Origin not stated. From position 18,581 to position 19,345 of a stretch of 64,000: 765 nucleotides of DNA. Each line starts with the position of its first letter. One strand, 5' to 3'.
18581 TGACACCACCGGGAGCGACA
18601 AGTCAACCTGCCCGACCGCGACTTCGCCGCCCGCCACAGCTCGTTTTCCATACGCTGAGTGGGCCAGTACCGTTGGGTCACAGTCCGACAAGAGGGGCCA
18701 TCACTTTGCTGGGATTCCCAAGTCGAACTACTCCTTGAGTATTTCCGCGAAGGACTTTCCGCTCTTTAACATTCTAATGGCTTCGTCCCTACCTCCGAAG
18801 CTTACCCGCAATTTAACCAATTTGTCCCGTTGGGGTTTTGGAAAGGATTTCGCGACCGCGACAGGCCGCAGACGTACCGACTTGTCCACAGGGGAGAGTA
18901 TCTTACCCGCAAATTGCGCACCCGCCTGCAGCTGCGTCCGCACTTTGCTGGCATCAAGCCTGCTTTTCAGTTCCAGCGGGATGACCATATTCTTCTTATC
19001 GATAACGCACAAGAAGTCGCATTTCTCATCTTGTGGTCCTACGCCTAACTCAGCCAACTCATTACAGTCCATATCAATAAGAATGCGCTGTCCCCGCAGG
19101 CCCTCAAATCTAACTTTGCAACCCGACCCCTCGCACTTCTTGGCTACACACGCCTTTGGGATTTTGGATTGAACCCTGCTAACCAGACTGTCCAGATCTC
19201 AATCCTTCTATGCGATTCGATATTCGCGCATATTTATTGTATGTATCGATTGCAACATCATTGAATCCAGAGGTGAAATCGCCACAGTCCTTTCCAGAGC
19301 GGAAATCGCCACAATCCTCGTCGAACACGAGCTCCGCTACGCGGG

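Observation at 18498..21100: AT-rich islet beside tRNA-Gly carrying an OLD/ABC-type AAA ATPase plus a small unknown ORF: candidate two-gene defence or abortive-infection module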

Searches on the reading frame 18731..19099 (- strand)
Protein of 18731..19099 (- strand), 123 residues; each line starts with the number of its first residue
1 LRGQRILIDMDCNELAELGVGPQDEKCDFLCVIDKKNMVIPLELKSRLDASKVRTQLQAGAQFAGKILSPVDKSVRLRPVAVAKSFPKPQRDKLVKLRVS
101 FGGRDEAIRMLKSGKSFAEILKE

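Call 6: search_protein_families(library=pfam, proteins=[window:18731-19072:-], max_evalue=1)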
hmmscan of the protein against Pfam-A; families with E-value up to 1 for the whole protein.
window:18731-19072:- (114 aa): 0 families

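Call 7: search_protein_families(library=padloc, proteins=[window:18731-19072:-], max_evalue=1)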
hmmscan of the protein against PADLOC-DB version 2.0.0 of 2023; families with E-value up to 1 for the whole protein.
window:18731-19072:- (114 aa): 0 families

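Call 8: search_protein_families(library=ncbifam, proteins=[window:18731-19072:-], max_evalue=1)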
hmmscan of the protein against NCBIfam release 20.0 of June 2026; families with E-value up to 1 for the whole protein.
window:18731-19072:- (114 aa): 1 family
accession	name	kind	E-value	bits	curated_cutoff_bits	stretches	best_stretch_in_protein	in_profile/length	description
NF049852.1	WD_0853_fam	equivalog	0.13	11.9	150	1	15-42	148-175/194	WD_0853 family protein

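Call 16: find_homologous_proteins(query=window:18731-19099:-, max_evalue=0.01)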
Query seq(123 aa) (123 aa): 15 proteins with E <= 0.01 among 27 candidates.
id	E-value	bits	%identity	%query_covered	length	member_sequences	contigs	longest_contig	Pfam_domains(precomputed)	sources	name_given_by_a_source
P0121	2.9e-50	187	99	76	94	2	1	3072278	-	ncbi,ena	-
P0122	1.0e-12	66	40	95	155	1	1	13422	-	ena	-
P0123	9.1e-10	57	44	80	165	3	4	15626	-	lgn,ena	-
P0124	5.1e-9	54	39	85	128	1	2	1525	-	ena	-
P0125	1.4e-8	53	36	84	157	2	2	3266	-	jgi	-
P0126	1.4e-8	53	38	100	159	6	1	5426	-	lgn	-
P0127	2.0e-8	52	35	96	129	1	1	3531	-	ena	-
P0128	2.2e-6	46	35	95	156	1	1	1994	-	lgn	-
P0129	1.5e-5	43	38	78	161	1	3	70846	-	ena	-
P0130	2.2e-4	39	32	96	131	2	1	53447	-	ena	-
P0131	2.2e-4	39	32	96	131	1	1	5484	-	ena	-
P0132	3.3e-4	39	35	91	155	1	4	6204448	-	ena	-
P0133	1.2e-3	37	31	95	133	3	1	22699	-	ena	-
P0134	1.4e-3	37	31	95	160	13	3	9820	-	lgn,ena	-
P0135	1.9e-3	36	31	90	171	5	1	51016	-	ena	-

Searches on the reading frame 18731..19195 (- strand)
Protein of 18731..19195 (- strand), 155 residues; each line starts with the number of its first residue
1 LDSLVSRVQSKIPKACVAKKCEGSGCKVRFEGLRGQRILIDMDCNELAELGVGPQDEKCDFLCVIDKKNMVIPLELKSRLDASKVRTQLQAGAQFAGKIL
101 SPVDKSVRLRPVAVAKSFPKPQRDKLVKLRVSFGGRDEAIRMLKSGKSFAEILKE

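Call 32: find_homologous_proteins(query=A2, max_evalue=0.001)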
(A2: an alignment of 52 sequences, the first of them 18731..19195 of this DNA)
Query A2 (52 sequences) (155 aa, profile of the alignment): 201 proteins with E <= 0.001 among 7381 candidates; the best 120 are listed.
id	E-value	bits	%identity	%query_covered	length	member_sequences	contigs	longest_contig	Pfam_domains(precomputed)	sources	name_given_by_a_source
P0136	4.8e-57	210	30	98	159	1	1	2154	-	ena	-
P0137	2.3e-56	207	34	98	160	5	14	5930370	-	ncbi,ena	-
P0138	7.2e-56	206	29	98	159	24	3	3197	-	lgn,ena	-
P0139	2.9e-55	204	31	98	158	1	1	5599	-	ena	-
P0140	3.0e-55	204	30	98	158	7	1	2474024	-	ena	-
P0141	3.2e-55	204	31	98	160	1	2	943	-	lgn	-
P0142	4.3e-55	203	32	98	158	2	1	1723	-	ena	-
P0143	1.9e-54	201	31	98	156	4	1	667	-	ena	-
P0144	1.9e-54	201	31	98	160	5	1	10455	-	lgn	-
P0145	3.1e-54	201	31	98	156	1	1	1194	-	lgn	-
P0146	3.2e-54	200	31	97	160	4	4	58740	-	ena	-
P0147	5.4e-54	200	36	72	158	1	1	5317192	-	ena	-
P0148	8.5e-54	199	37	72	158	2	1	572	-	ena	-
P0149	1.1e-53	199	28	98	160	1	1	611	-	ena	-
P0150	1.1e-53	199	31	99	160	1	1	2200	-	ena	-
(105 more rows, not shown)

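Call 36: search_solved_structures(query=A2, max_evalue=10)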
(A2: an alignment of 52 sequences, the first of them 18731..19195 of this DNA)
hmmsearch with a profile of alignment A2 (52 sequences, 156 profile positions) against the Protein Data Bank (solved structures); distinct sequences matched with E-value up to 10: 0.

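Call 41: search_protein_families(library=padloc, alignment_id=A2, max_evalue=1)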
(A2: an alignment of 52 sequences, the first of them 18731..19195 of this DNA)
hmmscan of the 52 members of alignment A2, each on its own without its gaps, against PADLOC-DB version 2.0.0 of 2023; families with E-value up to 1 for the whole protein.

A. member 1, window:18731-19195:- (155 aa): 1 family
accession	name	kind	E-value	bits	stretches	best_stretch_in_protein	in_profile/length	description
PDLC04977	PDC-S26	-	0.028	11.5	1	40-90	87-135/400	-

B. families by the number of members that match (of 52 scanned): 11 families
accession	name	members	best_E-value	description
PDLC04668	PDC-M47B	32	2.5e-07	-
PDLC04665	PDC-M47B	17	4.7e-06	-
PDLC04667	PDC-M47B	11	1.4e-05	-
PDLC04666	PDC-M47B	7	9.6e-05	-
PDLC04037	PD-T4-4_B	3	5.2e-06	-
PDLC04669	PDC-M47B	2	3.7e-05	-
PDLC04977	PDC-S26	2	0.022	-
PDLC04563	PDC-M29B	1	0.0038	-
PDLC02110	Cas7_IIId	1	0.024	-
PDLC04337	PDC-M03A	1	0.031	-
PDLC04813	PDC-S02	1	0.045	-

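Call 42: predict_structure(alignment_id=A3)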
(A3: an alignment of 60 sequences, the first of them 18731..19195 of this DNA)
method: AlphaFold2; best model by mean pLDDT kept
length: 155 residues; sequences in the alignment: 60
mean_pLDDT: 94.5   pTM: 0.90
mean pLDDT of the five models: 94.5, 94.3, 93.3, 93.3, 92.5
residues with pLDDT >= 90: 135; 70-90: 19; 50-70: 1; < 50: 0
segments of 3 or more residues with pLDDT < 50: none
pLDDT, mean of each block of 10 residues (from residue 1): 92 97 94 91 96 94 94 96 98 96 90 97 98 96 95 81
secondary structure, 60 per line:
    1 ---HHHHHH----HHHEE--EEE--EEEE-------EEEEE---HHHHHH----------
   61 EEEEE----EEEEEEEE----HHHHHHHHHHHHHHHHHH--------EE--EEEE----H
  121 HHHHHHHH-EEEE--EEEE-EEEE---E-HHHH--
elements in order: H4-9 E21-23 E26-29 E37-41 H45-50 E61-65 E70-77 H82-99 E112-115 H120-128 E130-133 E136-139 E141-144 H150-153

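Call 50: search_protein_representatives(alignment_id=A3)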
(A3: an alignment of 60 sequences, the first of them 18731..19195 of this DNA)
Query: 60 sequences, 160 profile positions. Proteins with E-value up to 0.001 (for the whole library): 1330; up to 1e-10: 866; up to 1e-30: 225. The best 150 are listed.
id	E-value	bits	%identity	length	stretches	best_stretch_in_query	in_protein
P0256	3.1e-70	251.1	-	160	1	1-159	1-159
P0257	1.7e-59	216.2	-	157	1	1-159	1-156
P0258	4.3e-54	198.7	-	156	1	3-159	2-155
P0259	4.1e-53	195.5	-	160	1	4-159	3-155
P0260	1.6e-52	193.6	-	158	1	3-158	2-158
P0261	2.9e-52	192.7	-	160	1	3-158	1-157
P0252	6.4e-52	191.6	-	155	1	1-159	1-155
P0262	1.7e-51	190.3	-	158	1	7-159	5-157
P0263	2.5e-50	186.4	-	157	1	4-159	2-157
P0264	5.4e-50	185.4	-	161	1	1-159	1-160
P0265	1.4e-49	184.0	-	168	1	1-159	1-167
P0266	2.1e-49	183.4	-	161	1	1-158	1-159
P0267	4.5e-48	179.1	-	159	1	1-159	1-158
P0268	2.3e-47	176.8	-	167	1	1-159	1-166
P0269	2.3e-47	176.8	-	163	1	4-159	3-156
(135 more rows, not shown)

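Call 88: search_protein_families(library=pfam, alignment_id=A2, max_evalue=0.1)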
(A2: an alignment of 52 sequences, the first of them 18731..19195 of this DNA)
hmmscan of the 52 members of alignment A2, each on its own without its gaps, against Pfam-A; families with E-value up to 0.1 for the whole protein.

A. member 1, window:18731-19195:- (155 aa): 0 families

B. families by the number of members that match (of 52 scanned): 9 families
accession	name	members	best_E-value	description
PF02567.21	PhzC-PhzF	2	0.0076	Phenazine biosynthesis-like protein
PF22739.2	NA-iREase3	2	0.019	NACHT-associated inactive Restriction Endonuclease 2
PF24668.1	KH_Vigilin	2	0.025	Vigilin KH domain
PF24637.1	RRM_DEAH11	1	0.012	DEAH11 RRM domain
PF07359.16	LEAP-2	1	0.024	Liver-expressed antimicrobial peptide 2 precursor (LEAP-2)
PF22247.2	Diox-like_N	1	0.064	Catechol 2,3-dioxygenase-like N-terminal domain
PF06258.17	Mito_fiss_Elm1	1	0.069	Mitochondrial fission ELM1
PF04313.20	HSDR_N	1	0.083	Type I restriction enzyme R protein N terminus (HSDR_N)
PF05092.17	PIF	1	0.099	Per os infectivity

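Call 101: fold_search(model_id=the predicted structure, library=pdb)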
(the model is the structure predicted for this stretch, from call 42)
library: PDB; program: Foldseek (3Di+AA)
matches with E <= 10: 490; with E <= 0.001: 0
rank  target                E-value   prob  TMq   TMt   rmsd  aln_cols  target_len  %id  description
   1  7aor_ai               5.5e-03  0.85  0.34  0.16  10.2       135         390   18  mt-SSU from Trypanosoma cruzi in complex with mt-IF-3. (released 2021-04-28)
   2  5liq_B                6.6e-03  0.99  0.39  0.12   4.3        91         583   12  The structure of C160S,C508S,C578S mutant of Nt.BspD6I nicking endonuclease at 0.185 nm resolution . (released 2017-08-02)
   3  2vld_A                7.1e-03  1.00  0.37  0.26   3.1        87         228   22  crystal structure of a repair endonuclease from Pyrococcus abyssi (released 2009-05-19)
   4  2ewf                  7.1e-03  0.99  0.39  0.12   4.2        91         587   13  Crystal structure of the site-specific DNA nickase N.BspD6I (released 2006-11-21)
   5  2p14                  8.6e-03  0.99  0.36  0.31   4.2        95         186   14  Crystal structure of small subunit (R.BspD6I2) of the heterodimeric restriction endonuclease R.BspD6I (released 2008-03-11)
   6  1knv_A                9.2e-03  0.97  0.39  0.24   5.4       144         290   14  Bse634I restriction endonuclease (released 2002-02-27)
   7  2vld_B                1.0e-02  1.00  0.37  0.26   3.1        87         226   22  crystal structure of a repair endonuclease from Pyrococcus abyssi (released 2009-05-19)
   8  1cfr                  1.1e-02  0.98  0.45  0.27   6.6       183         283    9  CRYSTAL STRUCTURE OF CITROBACTER FREUNDII RESTRICTION ENDONUCLEASE CFR10I AT 2.15 ANGSTROMS RESOLUTION. (released 1997-01-27)
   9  3v21_F                1.2e-02  0.98  0.42  0.25   5.1       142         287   10  Crystal structure of Type IIF restriction endonuclease Bse634I with cognate DNA (released 2012-04-25)
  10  5lhc_B                1.3e-02  0.98  0.39  0.12   4.3        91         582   12  The structure of D456A mutant of Nt.BspD6I nicking endonuclease at 0.24 nm resolution . (released 2017-08-16)
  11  5lhc_A                1.3e-02  0.97  0.38  0.12   6.1       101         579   12  The structure of D456A mutant of Nt.BspD6I nicking endonuclease at 0.24 nm resolution . (released 2017-08-16)
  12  3v1z_A                1.3e-02  0.93  0.37  0.23   6.1       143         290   14  Crystal structure of Type IIF restriction endonuclease Bse634I with cognate DNA (released 2012-04-25)
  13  5liz                  1.5e-02  0.89  0.34  0.11   5.3       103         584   11  The structure of Nt.BspD6I nicking endonuclease with all cysteines mutated by serine residues at 0.19 nm resolution . (released 2017-08-02)
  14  3v20_B                1.6e-02  0.97  0.41  0.24   5.8       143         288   12  Crystal structure of Type IIF restriction endonuclease Bse634I with cognate DNA (released 2012-04-25)
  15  3v1z_B                1.9e-02  0.96  0.39  0.23   6.0       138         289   10  Crystal structure of Type IIF restriction endonuclease Bse634I with cognate DNA (released 2012-04-25)
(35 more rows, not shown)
